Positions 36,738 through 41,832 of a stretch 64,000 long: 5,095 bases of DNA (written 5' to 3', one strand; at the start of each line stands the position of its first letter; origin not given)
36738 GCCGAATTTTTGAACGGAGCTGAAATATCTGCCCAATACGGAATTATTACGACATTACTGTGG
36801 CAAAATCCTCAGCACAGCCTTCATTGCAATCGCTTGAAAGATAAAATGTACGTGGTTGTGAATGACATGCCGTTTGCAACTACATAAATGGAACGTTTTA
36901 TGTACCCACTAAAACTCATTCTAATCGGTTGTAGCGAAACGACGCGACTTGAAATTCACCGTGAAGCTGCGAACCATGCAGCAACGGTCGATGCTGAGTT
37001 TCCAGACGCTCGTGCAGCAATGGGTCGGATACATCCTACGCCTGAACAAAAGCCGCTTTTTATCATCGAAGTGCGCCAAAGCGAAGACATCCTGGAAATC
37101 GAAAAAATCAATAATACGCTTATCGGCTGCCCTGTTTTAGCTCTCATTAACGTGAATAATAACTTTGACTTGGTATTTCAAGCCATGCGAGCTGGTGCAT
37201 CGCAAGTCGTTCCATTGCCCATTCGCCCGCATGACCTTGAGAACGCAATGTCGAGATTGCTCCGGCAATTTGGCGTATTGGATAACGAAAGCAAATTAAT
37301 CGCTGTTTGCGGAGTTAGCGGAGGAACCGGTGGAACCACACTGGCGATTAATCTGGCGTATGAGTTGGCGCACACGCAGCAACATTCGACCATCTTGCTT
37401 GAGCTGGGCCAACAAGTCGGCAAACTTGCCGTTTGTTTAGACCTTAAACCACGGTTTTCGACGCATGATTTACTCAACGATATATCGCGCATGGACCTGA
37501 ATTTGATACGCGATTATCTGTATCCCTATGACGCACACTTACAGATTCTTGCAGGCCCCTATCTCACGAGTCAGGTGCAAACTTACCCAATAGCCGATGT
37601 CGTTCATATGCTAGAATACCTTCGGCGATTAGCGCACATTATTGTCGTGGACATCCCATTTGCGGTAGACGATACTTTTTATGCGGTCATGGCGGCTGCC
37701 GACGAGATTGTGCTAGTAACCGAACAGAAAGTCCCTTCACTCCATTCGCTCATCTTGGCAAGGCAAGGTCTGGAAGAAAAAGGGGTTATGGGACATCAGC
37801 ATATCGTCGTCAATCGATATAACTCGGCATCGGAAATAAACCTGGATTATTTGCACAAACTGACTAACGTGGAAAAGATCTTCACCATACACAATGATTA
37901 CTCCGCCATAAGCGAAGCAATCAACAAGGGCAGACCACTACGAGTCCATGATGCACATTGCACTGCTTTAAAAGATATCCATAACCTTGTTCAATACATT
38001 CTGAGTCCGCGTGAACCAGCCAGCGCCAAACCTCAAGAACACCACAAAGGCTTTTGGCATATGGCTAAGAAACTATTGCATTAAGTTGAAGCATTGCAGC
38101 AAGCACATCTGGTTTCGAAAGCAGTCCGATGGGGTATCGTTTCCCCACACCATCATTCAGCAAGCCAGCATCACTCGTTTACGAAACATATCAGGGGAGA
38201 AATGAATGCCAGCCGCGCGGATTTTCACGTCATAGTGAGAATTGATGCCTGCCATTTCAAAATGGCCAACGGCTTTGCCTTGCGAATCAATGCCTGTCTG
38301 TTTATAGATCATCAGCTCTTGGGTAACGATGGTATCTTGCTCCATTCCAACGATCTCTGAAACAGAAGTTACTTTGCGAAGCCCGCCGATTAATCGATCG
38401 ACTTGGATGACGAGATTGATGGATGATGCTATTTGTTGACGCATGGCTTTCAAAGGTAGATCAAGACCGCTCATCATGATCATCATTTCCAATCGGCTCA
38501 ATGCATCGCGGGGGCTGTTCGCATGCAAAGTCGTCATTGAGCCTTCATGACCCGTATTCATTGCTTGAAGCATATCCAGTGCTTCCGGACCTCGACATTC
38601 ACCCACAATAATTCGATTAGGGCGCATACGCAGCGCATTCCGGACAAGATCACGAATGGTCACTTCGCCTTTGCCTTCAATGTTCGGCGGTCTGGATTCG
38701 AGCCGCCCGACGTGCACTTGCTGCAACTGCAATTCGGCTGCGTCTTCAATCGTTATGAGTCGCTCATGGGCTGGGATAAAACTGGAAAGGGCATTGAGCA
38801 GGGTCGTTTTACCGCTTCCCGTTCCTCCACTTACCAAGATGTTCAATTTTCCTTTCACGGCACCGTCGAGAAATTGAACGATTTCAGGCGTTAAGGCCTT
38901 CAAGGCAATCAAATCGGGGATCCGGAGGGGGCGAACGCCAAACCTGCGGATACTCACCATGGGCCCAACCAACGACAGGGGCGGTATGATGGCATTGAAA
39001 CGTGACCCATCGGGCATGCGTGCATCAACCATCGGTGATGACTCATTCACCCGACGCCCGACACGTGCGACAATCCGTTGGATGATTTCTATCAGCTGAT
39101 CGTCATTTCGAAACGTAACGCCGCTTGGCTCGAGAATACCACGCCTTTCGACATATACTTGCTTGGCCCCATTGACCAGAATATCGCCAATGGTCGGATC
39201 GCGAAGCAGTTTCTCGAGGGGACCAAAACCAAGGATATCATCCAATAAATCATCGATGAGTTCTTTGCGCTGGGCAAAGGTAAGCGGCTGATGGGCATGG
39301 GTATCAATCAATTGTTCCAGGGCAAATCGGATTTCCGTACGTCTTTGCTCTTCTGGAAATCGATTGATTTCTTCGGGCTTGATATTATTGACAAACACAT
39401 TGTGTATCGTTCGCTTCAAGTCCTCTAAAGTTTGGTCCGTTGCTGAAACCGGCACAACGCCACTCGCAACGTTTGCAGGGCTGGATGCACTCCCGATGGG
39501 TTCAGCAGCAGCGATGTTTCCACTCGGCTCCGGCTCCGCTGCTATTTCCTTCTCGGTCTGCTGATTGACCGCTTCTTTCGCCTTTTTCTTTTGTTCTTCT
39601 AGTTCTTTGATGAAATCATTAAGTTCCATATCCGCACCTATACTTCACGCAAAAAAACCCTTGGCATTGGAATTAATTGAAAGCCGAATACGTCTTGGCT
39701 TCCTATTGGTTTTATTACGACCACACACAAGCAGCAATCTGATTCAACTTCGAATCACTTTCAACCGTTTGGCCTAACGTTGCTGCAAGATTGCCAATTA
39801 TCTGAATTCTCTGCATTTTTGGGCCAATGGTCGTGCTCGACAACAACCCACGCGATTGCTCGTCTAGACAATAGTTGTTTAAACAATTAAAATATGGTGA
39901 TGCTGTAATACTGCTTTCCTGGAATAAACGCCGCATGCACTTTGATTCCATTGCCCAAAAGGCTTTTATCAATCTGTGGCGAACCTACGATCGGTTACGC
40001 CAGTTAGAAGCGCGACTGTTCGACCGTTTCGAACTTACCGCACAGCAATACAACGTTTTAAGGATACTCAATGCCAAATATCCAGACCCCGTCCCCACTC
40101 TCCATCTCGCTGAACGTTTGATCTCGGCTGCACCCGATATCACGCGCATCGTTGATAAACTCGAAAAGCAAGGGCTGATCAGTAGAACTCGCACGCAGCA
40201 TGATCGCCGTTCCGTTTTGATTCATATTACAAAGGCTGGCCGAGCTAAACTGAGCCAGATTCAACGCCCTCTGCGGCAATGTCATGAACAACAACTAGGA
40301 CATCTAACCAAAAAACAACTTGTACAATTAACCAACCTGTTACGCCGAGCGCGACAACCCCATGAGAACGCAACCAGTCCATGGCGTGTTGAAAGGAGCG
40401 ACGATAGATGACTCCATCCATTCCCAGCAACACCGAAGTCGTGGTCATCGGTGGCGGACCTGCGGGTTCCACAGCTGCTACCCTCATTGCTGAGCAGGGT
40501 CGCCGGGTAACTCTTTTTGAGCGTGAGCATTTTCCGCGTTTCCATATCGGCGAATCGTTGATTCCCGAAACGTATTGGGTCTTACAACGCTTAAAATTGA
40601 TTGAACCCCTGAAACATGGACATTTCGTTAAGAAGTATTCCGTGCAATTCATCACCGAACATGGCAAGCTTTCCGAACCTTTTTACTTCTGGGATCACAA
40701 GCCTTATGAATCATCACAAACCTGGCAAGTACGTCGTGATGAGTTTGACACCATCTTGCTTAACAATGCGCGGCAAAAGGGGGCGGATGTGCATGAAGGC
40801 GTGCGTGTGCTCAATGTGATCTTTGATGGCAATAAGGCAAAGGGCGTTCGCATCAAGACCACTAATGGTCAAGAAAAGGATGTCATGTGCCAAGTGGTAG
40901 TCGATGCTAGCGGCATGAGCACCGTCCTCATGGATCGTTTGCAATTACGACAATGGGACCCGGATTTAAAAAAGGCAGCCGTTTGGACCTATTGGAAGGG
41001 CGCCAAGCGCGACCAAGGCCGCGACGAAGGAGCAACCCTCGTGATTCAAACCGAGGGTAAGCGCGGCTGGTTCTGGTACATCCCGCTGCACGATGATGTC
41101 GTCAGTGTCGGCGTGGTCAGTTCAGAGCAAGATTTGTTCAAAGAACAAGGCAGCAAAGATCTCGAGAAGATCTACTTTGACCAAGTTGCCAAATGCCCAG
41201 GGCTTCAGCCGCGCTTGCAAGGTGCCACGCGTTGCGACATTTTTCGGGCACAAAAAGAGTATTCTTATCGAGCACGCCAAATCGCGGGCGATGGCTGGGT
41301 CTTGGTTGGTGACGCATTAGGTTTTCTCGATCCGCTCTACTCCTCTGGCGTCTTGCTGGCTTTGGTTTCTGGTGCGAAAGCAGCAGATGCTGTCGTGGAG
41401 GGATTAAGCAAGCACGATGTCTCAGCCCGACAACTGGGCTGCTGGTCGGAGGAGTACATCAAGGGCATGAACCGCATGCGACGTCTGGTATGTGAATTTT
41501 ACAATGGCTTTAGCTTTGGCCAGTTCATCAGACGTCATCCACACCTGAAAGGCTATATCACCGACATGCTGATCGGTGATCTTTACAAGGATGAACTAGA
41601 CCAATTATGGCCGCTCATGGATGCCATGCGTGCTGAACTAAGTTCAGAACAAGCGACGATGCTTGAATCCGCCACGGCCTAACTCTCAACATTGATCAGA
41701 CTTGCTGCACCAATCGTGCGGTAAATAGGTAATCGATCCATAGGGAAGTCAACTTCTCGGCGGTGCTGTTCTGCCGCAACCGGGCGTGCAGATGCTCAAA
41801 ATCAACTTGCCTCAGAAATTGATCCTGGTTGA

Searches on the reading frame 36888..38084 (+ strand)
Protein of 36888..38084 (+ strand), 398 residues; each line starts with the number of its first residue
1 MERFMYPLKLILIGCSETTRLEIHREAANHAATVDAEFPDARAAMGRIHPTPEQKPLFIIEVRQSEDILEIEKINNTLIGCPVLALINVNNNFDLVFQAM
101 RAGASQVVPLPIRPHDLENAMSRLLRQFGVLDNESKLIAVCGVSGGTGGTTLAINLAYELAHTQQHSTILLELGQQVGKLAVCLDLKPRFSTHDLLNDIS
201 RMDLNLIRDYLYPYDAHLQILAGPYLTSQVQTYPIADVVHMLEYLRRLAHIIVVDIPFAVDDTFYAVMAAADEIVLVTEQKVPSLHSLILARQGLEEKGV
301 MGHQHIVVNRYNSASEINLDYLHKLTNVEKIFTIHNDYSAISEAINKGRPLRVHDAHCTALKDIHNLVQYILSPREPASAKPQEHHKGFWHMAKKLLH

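Call 22: search_protein_families(library=pfam, proteins=[window:36888-38084:+], max_evalue=0.00001)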
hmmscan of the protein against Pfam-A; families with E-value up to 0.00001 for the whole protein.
window:36888-38084:+ (398 aa): 1 family
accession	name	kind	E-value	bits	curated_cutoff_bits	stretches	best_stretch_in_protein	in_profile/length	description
PF06564.18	CBP_BcsQ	-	3.3e-08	33.8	21.3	0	244-370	111-232/234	Cellulose biosynthesis protein BcsQ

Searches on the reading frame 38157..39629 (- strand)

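Call 22: search_protein_families(library=pfam, proteins=[window:38157-39629:-], max_evalue=0.00001)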
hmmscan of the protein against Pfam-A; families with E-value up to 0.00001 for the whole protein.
window:38157-39629:- (490 aa): 1 family
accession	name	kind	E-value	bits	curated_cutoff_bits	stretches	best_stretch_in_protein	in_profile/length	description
PF00437.27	T2SSE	-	1.1e-67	228.8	24.9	1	134-418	4-282/370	Type II/IV secretion system protein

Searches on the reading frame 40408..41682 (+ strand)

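Call 22: search_protein_families(library=pfam, proteins=[window:40408-41682:+], max_evalue=0.00001)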
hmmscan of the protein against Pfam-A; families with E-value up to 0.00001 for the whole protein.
window:40408-41682:+ (424 aa): 8 families
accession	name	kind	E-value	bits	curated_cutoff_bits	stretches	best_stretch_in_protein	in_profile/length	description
PF04820.20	Trp_halogenase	-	2.9e-30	106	21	2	104-366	151-387/458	Tryptophan halogenase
PF01494.25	FAD_binding_3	-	4e-14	53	22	1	9-186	2-175/349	FAD binding domain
PF01266.30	DAO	-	1.3e-12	48.4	27.9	0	11-43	2-34/353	FAD dependent oxidoreductase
PF12831.13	FAD_oxidored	-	1.8e-12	47.7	27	1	10-173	1-149/416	FAD dependent oxidoreductase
PF00890.30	FAD_binding_2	-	2.1e-08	34.2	20.4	0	11-42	2-33/414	FAD binding domain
PF07992.20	Pyr_redox_2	-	1.4e-07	31.6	26.1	0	10-47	2-40/291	Pyridine nucleotide-disulphide oxidoreductase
PF13450.12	NAD_binding_8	-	3.9e-07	30.7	21.9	1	13-43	1-31/68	NAD(P)-binding Rossmann-like domain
PF03486.20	HI0933_like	-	2.1e-06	27.8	50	0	10-40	2-32/244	HI0933-like protein Rossmann domain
